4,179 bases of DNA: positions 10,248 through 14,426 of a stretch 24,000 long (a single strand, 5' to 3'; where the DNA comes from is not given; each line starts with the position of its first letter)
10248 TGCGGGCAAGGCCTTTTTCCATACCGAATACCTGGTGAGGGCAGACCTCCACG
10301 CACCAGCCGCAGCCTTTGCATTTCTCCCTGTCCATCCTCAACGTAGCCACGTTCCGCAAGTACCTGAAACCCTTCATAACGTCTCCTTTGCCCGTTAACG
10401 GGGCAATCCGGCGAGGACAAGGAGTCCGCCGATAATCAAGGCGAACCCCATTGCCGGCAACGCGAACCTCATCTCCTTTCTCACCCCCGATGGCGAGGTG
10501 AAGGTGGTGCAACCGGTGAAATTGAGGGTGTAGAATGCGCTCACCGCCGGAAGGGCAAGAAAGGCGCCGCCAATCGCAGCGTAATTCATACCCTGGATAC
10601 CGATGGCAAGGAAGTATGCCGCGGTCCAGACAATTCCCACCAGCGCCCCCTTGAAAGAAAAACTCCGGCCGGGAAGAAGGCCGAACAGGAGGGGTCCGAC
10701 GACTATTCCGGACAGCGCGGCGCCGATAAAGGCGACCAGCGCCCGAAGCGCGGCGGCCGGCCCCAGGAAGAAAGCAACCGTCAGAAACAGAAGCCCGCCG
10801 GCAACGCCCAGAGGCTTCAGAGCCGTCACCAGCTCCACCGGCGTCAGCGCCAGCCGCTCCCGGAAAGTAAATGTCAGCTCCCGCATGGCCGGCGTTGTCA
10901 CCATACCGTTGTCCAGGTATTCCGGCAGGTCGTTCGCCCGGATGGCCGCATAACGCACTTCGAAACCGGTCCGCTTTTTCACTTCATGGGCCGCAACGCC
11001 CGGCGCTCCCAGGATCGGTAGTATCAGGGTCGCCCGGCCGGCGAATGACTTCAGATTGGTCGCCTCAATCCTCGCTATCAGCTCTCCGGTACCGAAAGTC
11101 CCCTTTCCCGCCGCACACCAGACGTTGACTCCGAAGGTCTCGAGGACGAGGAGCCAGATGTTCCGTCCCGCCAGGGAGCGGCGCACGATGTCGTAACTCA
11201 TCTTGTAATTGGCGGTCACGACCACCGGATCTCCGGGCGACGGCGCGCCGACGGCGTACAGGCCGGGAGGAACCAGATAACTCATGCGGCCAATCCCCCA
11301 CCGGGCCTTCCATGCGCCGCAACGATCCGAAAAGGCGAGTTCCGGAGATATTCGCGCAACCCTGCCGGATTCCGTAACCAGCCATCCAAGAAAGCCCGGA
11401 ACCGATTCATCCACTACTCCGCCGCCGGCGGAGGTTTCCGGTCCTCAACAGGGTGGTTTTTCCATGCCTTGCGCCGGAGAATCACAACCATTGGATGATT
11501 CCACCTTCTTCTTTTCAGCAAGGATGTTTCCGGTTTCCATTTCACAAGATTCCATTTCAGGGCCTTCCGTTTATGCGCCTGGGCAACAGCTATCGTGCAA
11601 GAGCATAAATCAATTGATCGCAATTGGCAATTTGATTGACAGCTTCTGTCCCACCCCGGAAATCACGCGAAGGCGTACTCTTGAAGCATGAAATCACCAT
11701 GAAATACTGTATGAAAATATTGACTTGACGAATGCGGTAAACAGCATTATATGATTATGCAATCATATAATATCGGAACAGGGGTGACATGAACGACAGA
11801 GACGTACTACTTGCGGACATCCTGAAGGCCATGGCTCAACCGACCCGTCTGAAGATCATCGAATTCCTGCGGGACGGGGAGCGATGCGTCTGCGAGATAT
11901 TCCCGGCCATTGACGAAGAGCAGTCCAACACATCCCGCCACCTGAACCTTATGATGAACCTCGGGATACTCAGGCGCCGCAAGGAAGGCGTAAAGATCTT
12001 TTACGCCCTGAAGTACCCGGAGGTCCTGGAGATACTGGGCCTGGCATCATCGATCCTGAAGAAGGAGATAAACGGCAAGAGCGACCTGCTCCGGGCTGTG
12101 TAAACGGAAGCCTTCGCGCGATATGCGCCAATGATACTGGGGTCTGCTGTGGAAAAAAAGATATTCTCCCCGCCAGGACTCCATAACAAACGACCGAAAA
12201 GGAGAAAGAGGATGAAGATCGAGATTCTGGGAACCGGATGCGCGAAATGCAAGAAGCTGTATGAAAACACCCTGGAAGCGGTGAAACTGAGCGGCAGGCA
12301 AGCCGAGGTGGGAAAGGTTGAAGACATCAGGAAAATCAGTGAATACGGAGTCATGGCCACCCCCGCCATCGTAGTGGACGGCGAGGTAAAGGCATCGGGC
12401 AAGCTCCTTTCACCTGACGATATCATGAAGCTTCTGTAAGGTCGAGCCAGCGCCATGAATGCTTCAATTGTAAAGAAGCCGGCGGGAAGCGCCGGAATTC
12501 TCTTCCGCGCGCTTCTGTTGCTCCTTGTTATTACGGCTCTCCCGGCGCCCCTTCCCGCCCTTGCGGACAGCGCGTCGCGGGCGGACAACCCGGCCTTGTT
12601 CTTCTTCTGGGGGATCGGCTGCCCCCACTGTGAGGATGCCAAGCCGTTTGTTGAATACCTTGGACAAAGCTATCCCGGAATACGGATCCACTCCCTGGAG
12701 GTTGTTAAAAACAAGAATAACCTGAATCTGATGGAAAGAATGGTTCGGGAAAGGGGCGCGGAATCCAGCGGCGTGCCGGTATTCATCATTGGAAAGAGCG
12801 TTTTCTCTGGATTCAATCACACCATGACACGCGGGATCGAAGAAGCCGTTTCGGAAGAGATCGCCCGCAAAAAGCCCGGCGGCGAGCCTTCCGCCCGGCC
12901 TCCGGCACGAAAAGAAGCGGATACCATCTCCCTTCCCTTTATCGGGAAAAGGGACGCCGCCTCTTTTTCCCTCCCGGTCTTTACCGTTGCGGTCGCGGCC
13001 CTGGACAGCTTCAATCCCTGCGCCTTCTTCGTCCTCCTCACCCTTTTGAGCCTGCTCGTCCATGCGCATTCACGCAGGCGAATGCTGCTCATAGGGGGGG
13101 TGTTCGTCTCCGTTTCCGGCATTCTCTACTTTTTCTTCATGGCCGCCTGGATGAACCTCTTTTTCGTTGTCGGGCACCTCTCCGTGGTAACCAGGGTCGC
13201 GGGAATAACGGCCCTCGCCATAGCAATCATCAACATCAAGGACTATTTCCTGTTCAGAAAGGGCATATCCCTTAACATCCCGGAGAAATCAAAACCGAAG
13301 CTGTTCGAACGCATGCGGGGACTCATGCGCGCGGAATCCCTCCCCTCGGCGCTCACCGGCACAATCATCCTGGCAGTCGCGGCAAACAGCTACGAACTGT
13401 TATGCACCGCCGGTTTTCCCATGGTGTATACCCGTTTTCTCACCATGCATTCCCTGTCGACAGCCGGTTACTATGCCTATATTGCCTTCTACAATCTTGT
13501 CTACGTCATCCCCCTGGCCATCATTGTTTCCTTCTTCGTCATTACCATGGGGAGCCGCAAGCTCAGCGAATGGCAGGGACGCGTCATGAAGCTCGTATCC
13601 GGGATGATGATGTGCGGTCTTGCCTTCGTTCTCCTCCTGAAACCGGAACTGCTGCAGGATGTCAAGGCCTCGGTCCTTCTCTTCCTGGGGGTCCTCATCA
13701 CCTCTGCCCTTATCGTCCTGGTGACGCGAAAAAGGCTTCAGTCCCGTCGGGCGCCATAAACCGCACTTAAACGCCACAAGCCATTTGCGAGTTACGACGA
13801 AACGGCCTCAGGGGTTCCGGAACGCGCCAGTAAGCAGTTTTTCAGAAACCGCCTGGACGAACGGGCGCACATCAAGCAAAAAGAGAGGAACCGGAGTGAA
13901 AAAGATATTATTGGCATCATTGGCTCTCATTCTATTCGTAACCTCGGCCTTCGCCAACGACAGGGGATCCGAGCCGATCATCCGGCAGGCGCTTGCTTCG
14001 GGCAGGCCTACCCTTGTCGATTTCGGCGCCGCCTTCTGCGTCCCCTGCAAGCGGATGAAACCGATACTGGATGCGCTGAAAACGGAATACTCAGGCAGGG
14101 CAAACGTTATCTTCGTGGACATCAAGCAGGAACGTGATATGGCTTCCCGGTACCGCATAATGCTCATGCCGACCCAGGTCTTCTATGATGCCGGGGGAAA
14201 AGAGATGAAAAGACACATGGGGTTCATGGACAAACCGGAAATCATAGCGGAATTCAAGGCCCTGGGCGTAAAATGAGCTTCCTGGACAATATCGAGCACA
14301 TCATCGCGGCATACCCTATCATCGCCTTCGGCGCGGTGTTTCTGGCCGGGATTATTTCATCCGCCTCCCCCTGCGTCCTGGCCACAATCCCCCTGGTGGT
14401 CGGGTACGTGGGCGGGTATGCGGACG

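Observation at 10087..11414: Complete hgcA-hgcB mercury methylation gene pair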

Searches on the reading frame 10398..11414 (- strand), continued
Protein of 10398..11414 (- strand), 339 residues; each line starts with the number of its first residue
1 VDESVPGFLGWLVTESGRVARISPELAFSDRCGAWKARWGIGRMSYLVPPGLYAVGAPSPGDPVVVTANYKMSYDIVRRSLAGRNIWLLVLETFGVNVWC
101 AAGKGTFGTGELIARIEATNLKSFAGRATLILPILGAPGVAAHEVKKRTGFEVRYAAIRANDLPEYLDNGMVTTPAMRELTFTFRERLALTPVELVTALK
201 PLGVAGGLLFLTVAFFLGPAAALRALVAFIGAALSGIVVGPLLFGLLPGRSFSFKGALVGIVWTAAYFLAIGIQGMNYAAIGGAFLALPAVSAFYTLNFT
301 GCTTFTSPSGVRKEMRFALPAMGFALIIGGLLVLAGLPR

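Call 49: fold_search(model_id=the predicted structure, library=pdb)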
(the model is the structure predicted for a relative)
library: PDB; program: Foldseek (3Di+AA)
matches with E <= 10: 284; with E <= 0.001: 6
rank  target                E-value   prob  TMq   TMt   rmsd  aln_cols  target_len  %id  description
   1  9a0b_A                7.1e-19  1.00  0.45  0.50   8.0       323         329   43  Structure determination of the HgcAB complex using metagenome sequence data, coevolution analysis, and ab initio struc (released 2020-06-12)
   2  2ycl_A                3.1e-05  1.00  0.27  0.24   2.9       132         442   21  complete structure of the corrinoid,iron-sulfur protein including the N-terminal domain with a 4Fe-4S cluster (released 2011-06-08)
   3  2h9a_A                5.9e-05  1.00  0.27  0.27   2.9       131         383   22  Corrinoid Iron-Sulfur Protein (released 2006-09-26)
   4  4c1n_G                1.2e-04  1.00  0.27  0.24   2.6       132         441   22  Corrinoid protein reactivation complex with activator (released 2014-08-13)
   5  9fzy_F                1.3e-04  1.00  0.27  0.24   2.6       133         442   23  Structure of carbon monoxide dehydrogenase/acetyl-CoA synthase (CODH/ACS) in complex with corrinoid iron-sulfur protei (released 2025-02-05)
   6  4djd_C                1.8e-04  1.00  0.28  0.25   2.8       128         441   25  Crystal structure of folate-free corrinoid iron-sulfur protein (CFeSP) in complex with its methyltransferase (MeTr) (released 2012-03-14)
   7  1qv9_A                2.5e-01  0.12  0.17  0.21  17.9       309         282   13  Coenzyme F420-dependent methylenetetrahydromethanopterin dehydrogenase (Mtd) from Methanopyrus kandleri: A methanogeni (released 2003-11-11)
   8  6e6t_A                3.3e-01  0.14  0.18  0.23  15.1       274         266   12  Dieckmann cyclase, NcmC, bound to cerulenin (released 2019-07-31)
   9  6e6u_A                5.1e-01  0.13  0.18  0.24  15.4       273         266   14  Variant C89S of Dieckmann cyclase, NcmC (released 2019-07-31)
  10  6xbd_G                5.6e-01  0.14  0.17  0.21  12.6       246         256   15  Cryo-EM structure of MlaFEDB in nanodiscs with phospholipid substrates (released 2020-07-01)
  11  8ze9                  6.6e-01  0.10  0.15  0.18  12.7       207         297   11  ESTS1 phthalate ester degrading esterase from Sulfobacillus acidophilus S154A mutant in complex with diethylhexyl phthal (released 2024-12-25)
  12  5sv0_J                9.1e-01  0.08  0.11  0.17  22.7       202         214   15  Structure of the ExbB/ExbD complex from E. coli at pH 7.0 (released 2016-09-28)
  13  7zjg_A                1.2e+00  0.13  0.15  0.10  19.1       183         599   15  Probenecid (released 2023-01-18)
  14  9s9j                  1.2e+00  0.08  0.13  0.22  13.3       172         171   16  S. islandicus CdvB (closed) (released 2026-01-28)
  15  9ddp_D                1.3e+00  0.06  0.10  0.15  22.7       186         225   14  E. coli TonB-ExbBD TonB bound to ExbB chain E (released 2025-07-09)
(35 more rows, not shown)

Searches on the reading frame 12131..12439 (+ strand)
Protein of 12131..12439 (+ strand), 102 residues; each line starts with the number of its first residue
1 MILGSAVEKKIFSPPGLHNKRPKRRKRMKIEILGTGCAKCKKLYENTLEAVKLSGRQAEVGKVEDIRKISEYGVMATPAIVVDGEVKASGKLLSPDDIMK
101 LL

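Call 6: search_protein_families(library=pfam, proteins=[window:12131-12439:+], max_evalue=0.001)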
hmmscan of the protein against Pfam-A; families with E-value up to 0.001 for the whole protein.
window:12131-12439:+ (102 aa): 1 family
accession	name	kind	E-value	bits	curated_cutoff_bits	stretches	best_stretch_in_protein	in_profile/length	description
PF13192.12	Thioredoxin_3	-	1.4e-25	89.6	24.8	1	28-102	1-75/76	Thioredoxin domain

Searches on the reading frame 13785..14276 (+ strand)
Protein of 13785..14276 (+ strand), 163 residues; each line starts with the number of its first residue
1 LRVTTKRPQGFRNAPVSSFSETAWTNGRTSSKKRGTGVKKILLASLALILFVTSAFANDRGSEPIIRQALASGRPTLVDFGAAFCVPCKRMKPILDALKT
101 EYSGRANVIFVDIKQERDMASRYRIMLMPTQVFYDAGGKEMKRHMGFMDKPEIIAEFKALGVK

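Call 6: search_protein_families(library=pfam, proteins=[window:13785-14276:+], max_evalue=0.001)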
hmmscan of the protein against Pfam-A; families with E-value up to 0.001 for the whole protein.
window:13785-14276:+ (163 aa): 4 families
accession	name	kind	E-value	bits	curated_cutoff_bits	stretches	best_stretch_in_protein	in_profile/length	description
PF00085.26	Thioredoxin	-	7.9e-16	58.4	23.5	1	71-156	15-100/103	Thioredoxin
PF13098.12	Thioredoxin_2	-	2.9e-09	37.7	27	1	71-155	3-102/104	Thioredoxin-like domain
PF13905.12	Thioredoxin_8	-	2.8e-05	24.8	27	1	73-152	1-84/94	Thioredoxin-like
PF13899.12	Thioredoxin_7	-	0.00025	21.5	27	1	67-135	11-82/83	Thioredoxin-like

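Call 28: search_protein_families(library=ncbifam, proteins=[window:13785-14276:+], max_evalue=0.001)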
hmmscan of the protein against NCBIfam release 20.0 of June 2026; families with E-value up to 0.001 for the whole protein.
window:13785-14276:+ (163 aa): 12 families
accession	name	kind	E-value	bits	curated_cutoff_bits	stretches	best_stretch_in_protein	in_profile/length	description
TIGR01068.1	thioredoxin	equivalog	1.1e-18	67.3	96.8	1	69-157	9-97/101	thioredoxin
NF008229.0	PRK10996.1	equivalog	4.4e-12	45.9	125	1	66-137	45-116/141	thioredoxin TrxC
NF006898.0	PRK09381.1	equivalog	2.1e-11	44.2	138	1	75-138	23-86/109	thioredoxin TrxA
NF047697.1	ThioredTrxAClost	equivalog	2.5e-10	40.4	140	1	73-140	17-84/105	thioredoxin TrxA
TIGR01126.1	pdi_dom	equivalog_domain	1.9e-08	34.5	107.2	1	72-153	13-97/105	protein disulfide-isomerase domain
NF045694.1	seleno_TsoB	exception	2.9e-08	32.3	805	1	48-148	449-559/572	rhodanese/DsbD fusion-like selenoprotein TsoB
NF001419.0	PRK00293.1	subfamily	1.3e-06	27.3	330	1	66-158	470-570/574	protein-disulfide reductase DsbD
TIGR01130.1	ER_PDI_fam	subfamily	7.5e-06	25.7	344.25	1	74-140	364-430/476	protein disulfide-isomerase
NF002854.0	PRK03147.1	subfamily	8.4e-06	25.8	170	0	72-114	61-104/176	thiol-disulfide oxidoreductase ResA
NF047696.1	ThlDiSintTplARhiz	equivalog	1.1e-05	25.4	230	1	54-116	80-141/219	thiol:disulfide interchange protein TlpA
NF041202.1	StoA_CxxC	exception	2.4e-05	24.3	210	0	71-113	50-92/163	endospore biogenesis thiol-disulfide oxidoreductase StoA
TIGR00385.1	dsbE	subfamily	0.00014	21.5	123.15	1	60-123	49-110/173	DsbE family thiol:disulfide interchange protein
